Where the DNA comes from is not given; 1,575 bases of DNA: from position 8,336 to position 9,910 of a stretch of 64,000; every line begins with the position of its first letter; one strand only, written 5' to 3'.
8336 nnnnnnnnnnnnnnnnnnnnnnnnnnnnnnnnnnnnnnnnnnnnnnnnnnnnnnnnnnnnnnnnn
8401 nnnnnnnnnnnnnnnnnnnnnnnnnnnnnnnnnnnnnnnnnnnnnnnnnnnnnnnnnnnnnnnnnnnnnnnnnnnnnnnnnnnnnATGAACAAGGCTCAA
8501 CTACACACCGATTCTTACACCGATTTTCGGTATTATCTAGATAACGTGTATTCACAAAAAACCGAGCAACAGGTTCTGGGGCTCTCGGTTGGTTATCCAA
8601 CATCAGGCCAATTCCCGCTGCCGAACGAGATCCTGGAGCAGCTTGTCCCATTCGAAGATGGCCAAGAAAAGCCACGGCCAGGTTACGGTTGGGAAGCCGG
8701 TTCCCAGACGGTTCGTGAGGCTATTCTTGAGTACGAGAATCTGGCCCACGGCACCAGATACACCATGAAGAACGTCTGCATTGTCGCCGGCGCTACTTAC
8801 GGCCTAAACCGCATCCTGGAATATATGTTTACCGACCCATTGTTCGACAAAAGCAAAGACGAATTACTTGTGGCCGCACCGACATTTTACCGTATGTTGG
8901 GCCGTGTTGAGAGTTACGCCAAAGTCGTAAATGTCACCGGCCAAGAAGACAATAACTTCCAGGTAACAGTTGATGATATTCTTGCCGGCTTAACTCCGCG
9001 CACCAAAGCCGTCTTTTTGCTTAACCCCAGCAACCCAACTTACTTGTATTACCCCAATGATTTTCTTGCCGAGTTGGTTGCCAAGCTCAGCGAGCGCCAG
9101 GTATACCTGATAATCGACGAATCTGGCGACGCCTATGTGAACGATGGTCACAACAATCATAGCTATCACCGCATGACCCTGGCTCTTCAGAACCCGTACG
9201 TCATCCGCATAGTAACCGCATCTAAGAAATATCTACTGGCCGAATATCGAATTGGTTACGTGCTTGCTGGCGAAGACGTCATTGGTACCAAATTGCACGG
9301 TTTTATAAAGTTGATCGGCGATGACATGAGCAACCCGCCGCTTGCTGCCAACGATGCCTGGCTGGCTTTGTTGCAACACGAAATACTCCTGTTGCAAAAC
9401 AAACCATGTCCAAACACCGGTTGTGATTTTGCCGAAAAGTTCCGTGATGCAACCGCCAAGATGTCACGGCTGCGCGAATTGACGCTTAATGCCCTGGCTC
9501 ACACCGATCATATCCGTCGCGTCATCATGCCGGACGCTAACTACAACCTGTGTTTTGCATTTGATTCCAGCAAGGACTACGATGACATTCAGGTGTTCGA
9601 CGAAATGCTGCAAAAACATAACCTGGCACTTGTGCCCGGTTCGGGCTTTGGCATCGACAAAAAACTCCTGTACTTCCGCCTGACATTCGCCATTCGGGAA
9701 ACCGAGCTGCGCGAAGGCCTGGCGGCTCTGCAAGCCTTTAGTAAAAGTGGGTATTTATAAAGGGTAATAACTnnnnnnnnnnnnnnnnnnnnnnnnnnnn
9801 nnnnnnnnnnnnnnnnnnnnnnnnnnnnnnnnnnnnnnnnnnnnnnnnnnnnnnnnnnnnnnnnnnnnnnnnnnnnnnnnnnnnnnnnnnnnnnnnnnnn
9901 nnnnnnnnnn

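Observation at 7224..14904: Compact enzyme cluster resembling a small biosynthetic gene cluster: divergent SHMT-family enzyme, aminotransferase, stand-alone GTP cyclohydrolase II, ALS-like TPP enzyme, APH/ChoK kinase, HAD phosphatase and PAP2 membrane protein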

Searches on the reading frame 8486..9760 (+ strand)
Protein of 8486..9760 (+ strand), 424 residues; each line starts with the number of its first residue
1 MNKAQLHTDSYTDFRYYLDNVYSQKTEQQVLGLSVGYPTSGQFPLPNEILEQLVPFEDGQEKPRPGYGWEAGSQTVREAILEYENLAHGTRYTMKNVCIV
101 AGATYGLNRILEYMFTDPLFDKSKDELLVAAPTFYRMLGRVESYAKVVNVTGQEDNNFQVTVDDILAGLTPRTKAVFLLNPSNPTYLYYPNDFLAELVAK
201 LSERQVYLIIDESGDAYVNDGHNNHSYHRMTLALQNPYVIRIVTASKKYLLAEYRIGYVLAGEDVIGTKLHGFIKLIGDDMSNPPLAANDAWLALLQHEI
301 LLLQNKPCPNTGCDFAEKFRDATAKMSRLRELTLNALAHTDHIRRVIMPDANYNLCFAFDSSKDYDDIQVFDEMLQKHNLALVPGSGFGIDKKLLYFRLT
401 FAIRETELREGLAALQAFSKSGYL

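Call 3: search_protein_families(library=pfam, proteins=[window:8486-9760:+], max_evalue=0.01)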
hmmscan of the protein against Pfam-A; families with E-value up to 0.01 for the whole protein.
window:8486-9760:+ (424 aa): 1 family
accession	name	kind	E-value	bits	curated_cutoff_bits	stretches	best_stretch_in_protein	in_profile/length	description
PF00155.27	Aminotran_1_2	-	4.8e-22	79.1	19.7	1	30-415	3-361/361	Aminotransferase class I and II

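Call 4: search_protein_families(library=ncbifam, proteins=[window:8486-9760:+], max_evalue=0.01)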
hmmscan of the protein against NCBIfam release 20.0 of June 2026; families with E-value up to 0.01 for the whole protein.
window:8486-9760:+ (424 aa): 61 families (the best 25 are shown)
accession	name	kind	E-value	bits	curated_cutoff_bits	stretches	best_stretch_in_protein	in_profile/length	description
NF005305.0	PRK06836.1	equivalog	4.5e-31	108.5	376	2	24-264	30-263/396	pyridoxal phosphate-dependent aminotransferase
NF041364.1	GntC_guanitoxin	equivalog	2.3e-29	102.4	415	2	67-268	33-228/356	guanitoxin biosynthesis PLP-dependent (S)-gamma-hydroxy-L-arginine cyclodehydratase GntC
NF041091.1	asp_aminotase_Arch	equivalog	2.3e-28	99.1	550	2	25-266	24-251/376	aspartate aminotransferase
NF006230.0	PRK08363.1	equivalog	1.2e-26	93.5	534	1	24-420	26-393/398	alanine aminotransferase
NF004621.0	PRK05957.1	equivalog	1.3e-26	93.3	498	1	43-416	39-380/389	pyridoxal phosphate-dependent aminotransferase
NF004770.0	PRK06108.1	subfamily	1.8e-25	89.6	422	2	67-272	69-268/396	pyridoxal phosphate-dependent aminotransferase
TIGR01265.1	tyr_nico_aTase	subfamily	3e-24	85.7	292.45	1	8-420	10-400/403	tyrosine/nicotianamine family aminotransferase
NF005732.0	PRK07550.1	equivalog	6.7e-22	78.1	366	1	25-267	29-259/389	aminotransferase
NF004975.0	PRK06348.1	equivalog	1.4e-21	76.9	549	1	24-412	25-376/384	pyridoxal phosphate-dependent aminotransferase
NF005601.0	PRK07337.1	equivalog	6.2e-21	74.9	496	1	27-417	34-390/394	pyridoxal phosphate-dependent aminotransferase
NF006229.0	PRK08361.1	equivalog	6.9e-21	74.7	624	1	66-415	65-384/391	aspartate aminotransferase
NF006488.0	PRK08912.1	equivalog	5.3e-20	71.7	498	1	67-267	59-252/387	aminotransferase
NF004769.0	PRK06107.1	equivalog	6.5e-20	71.3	617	1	28-267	33-261/402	aspartate transaminase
NF005817.0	PRK07683.1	equivalog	7.6e-20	71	575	2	28-267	28-253/387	aminotransferase A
NF006569.0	PRK09082.1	subfamily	1.4e-18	67.2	420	1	26-266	28-255/386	methionine aminotransferase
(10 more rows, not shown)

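Call 30: search_solved_structures(query=window:8486-9760:+, max_evalue=1e-15)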
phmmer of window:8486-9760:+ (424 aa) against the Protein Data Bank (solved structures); distinct sequences matched with E-value up to 1e-15: 2.
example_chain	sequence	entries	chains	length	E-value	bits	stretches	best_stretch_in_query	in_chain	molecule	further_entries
1xi9_A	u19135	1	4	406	3.5e-17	65.8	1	27-260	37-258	putative transaminase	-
4cvq_A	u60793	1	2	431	5.9e-16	61.8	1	28-261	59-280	GLUTAMATE-PYRUVATE AMINOTRANSFERASE ALAA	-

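Call 34: find_related_loci(query=A3, collection=metagenome_contigs, flank=10000)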
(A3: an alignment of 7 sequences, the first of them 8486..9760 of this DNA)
Query A3 (424 aa) in metagenome_contigs; peptide patterns used: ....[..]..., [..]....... (x = any residue, [..] = any of these).
303 stretches matched a pattern; 8 encode a relative of the query (tblastn E <= 1e-3); 8 distinct loci.
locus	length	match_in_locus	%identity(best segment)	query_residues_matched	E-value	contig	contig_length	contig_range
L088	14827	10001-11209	50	5-412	3e-140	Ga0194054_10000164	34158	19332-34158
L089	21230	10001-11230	47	7-418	4e-126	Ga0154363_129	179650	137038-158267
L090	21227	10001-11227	46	5-421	6e-125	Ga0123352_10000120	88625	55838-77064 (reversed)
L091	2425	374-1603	45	2-418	2e-122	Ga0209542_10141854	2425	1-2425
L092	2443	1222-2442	44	4-412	8e-117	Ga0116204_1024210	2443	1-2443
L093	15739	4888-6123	43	3-418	4e-111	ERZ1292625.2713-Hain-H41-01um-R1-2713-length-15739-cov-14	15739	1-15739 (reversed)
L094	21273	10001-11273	62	1-424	7e-73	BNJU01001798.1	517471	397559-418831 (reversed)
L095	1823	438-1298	43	5-284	4e-71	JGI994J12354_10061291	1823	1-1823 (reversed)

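Call 79: search_protein_families(library=pfam, proteins=[L089:5984-6826:+, L089:6854-8632:+, L089:8762-9940:+, L089:16093-17631:+, L089:18899-20098:+, L089:20079-21170:+, L093:7446-8450:-, L093:6141-7373:+, L093:14553-15539:+], max_evalue=0.001)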
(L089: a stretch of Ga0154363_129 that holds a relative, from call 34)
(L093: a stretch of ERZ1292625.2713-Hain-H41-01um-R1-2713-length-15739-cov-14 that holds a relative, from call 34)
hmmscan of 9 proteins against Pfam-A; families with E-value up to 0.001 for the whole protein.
L089:5984-6826:+ (280 aa): 2 families
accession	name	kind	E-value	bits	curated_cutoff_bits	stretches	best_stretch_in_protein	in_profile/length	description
PF20143.4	NAD_kinase_C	-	3.8e-27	94.9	23.7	1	143-259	11-123/126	ATP-NAD kinase C-terminal domain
PF01513.26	NAD_kinase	-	4.4e-14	53.4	25.5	1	21-108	42-130/130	ATP-NAD kinase N-terminal domain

L089:6854-8632:+ (592 aa): 3 families
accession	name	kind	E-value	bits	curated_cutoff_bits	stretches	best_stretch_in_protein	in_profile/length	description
PF02463.25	SMC_N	-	1.9e-16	60.6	40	1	44-538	1-209/220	RecF/RecN/SMC N terminal domain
PF13476.12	AAA_23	-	6.5e-11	43.7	27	1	47-134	1-78/201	AAA domain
PF13175.12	AAA_15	-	0.00038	20.6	32.1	1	44-92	1-50/374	AAA ATPase domain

L089:8762-9940:+ (392 aa): 2 families
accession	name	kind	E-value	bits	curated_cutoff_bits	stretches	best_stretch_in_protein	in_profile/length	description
PF01408.29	GFO_IDH_MocA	-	5.9e-20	72.6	24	1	37-161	1-120/120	Oxidoreductase family, NAD-binding Rossmann fold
PF22725.1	GFO_IDH_MocA_C3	-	6.7e-06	26.6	27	1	170-280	2-122/124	GFO/IDH/MocA C-terminal domain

L089:16093-17631:+ (512 aa): 0 families

L089:18899-20098:+ (399 aa): 4 families
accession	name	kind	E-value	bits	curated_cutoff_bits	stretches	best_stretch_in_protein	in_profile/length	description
PF13535.11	ATP-grasp_4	-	1.3e-25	90.3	27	1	126-276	2-156/160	ATP-grasp domain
PF07478.18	Dala_Dala_lig_C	-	4.7e-05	23.4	24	1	125-218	35-114/204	D-ala D-ala ligase C-terminus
PF02655.19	ATP-grasp_3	-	9e-05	23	23.2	1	126-218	31-103/160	ATP-grasp domain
PF01071.24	GARS_A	-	0.00052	20.3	27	0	129-203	40-110/194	Phosphoribosylglycinamide synthetase, ATP-grasp (A) domain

L089:20079-21170:+ (363 aa): 1 family
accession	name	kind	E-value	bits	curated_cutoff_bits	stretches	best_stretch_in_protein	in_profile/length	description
PF00587.30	tRNA-synt_2b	-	0.00027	21.5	29.3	1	169-343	7-177/179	tRNA synthetase class II core domain (G, H, P, S and T)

L093:7446-8450:- (334 aa): 0 families

L093:6141-7373:+ (410 aa): 1 family
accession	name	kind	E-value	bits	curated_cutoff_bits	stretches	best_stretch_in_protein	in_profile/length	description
PF00155.27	Aminotran_1_2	-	2.4e-24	86.6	19.7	1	62-402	34-361/361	Aminotransferase class I and II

L093:14553-15539:+ (328 aa): 2 families
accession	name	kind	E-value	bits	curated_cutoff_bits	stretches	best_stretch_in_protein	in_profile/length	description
PF02016.21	Peptidase_S66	-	1.6e-32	112.6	25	1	15-134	1-121/121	LD-carboxypeptidase N-terminal domain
PF17676.7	Peptidase_S66C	-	1.3e-30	106.9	23.7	1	200-314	1-120/120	LD-carboxypeptidase C-terminal domain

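Call 84: search_protein_representatives(protein=window:8486-9760:+)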
Query: 424 residues. Proteins with E-value up to 0.001 (for the whole library): 4767; up to 1e-10: 418; up to 1e-30: 21. The best 150 are listed.
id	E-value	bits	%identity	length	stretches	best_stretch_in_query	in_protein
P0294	5.8e-124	430.7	50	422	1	3-418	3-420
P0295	8.1e-107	374.3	45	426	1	3-420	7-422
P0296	1.0e-102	360.8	48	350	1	2-337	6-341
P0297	1.7e-101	356.7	45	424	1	6-420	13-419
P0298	5.8e-94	331.9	39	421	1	5-418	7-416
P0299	3.7e-82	293.0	48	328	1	5-312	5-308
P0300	9.3e-81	288.4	37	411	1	7-420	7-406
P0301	1.3e-76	274.8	44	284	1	137-418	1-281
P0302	3.6e-73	263.4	62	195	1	230-424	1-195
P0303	1.3e-70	255.0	38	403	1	9-420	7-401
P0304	6.9e-69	249.3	39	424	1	10-417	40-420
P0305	3.7e-67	243.6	36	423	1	16-415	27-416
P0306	4.4e-65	236.8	47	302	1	8-269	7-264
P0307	2.8e-63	230.8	32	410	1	8-418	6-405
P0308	3.1e-49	184.6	48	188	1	5-179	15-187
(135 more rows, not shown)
